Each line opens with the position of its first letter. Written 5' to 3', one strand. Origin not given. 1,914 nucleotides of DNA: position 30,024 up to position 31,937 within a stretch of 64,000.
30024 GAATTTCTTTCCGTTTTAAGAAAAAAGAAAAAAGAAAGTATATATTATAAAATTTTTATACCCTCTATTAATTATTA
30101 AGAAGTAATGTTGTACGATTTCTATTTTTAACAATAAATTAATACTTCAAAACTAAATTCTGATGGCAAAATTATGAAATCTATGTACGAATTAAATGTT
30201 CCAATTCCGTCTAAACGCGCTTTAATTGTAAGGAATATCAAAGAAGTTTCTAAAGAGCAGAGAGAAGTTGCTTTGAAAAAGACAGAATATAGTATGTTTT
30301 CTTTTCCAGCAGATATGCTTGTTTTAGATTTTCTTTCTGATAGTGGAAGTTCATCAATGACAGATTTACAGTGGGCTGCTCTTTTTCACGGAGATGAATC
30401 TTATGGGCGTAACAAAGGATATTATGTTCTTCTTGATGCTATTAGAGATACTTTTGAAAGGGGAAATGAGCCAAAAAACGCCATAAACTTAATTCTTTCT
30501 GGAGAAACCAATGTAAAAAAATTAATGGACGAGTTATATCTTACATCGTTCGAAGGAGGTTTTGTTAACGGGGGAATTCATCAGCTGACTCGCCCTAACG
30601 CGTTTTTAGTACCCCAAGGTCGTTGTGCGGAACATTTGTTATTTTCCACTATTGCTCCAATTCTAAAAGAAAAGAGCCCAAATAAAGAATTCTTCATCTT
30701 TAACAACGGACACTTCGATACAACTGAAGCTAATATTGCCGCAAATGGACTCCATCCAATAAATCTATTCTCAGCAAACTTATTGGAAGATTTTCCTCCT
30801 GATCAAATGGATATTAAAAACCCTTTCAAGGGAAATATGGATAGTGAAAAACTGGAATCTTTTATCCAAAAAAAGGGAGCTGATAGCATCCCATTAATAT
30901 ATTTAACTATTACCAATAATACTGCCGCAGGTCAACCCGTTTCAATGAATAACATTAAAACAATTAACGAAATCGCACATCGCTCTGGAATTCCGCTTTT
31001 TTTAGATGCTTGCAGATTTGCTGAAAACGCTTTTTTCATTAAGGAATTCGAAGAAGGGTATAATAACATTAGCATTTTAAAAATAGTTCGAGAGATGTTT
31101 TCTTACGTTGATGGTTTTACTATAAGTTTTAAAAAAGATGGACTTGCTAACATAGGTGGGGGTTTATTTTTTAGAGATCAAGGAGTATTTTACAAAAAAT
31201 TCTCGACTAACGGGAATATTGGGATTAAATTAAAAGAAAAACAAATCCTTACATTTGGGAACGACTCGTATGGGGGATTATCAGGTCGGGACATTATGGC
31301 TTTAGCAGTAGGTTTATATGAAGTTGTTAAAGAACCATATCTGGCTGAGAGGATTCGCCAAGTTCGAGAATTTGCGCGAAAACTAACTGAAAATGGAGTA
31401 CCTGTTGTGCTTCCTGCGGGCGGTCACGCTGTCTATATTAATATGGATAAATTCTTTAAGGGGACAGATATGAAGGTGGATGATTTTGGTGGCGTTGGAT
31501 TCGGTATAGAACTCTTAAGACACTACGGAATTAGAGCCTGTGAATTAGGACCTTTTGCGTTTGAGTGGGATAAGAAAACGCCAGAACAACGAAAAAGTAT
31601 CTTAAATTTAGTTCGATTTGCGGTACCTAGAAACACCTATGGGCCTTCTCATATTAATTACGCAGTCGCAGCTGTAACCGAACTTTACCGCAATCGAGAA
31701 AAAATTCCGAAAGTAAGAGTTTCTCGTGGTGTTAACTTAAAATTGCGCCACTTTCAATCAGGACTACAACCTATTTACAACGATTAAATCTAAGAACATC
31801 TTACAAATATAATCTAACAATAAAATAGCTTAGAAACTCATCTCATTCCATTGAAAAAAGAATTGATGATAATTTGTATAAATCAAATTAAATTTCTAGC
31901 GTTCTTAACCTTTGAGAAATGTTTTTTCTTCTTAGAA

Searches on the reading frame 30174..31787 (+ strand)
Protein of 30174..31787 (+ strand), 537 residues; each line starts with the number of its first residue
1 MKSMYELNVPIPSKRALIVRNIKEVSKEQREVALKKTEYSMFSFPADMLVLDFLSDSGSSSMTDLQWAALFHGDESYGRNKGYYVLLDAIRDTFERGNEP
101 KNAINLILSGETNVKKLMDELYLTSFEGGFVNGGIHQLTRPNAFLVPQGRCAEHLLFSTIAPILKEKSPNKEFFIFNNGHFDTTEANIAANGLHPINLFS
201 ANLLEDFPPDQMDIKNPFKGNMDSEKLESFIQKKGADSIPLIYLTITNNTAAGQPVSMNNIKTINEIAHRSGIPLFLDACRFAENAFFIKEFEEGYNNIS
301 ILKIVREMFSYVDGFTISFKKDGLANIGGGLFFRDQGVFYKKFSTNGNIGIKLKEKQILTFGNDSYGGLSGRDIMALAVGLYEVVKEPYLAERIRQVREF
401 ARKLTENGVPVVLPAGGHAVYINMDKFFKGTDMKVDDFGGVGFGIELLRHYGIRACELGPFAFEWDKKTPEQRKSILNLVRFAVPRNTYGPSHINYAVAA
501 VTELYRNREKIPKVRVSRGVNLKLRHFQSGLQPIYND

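Call 7: search_protein_families(library=pfam, proteins=[window:30174-31787:+], max_evalue=0.01)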
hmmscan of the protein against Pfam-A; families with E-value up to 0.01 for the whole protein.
window:30174-31787:+ (537 aa): 1 family
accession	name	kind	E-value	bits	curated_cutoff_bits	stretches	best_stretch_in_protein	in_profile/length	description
PF01212.27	Beta_elim_lyase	-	5.1e-61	207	27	1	52-497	1-285/288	Beta-eliminating lyase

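Call 62: search_protein_families(library=ncbifam, max_evalue=0.001, proteins=[window:30174-31787:+])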
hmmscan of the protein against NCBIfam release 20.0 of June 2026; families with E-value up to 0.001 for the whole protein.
window:30174-31787:+ (537 aa): 4 families
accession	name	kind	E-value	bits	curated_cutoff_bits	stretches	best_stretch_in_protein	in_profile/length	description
NF009709.0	PRK13238.1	subfamily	1.5e-159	531.7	285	1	15-534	12-461/463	tryptophanase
NF053783.1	TphnTnaApg1401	equivalog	2.8e-104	349.6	750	2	146-532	95-455/457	tryptophanase TnaA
TIGR02617.1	tnaA_trp_ase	equivalog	2.7e-93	313.5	825.8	2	147-533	96-466/467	tryptophanase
TIGR02618.1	tyr_phenol_ly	equivalog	1.4e-91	307.7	720.7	2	148-516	94-435/450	tyrosine phenol-lyase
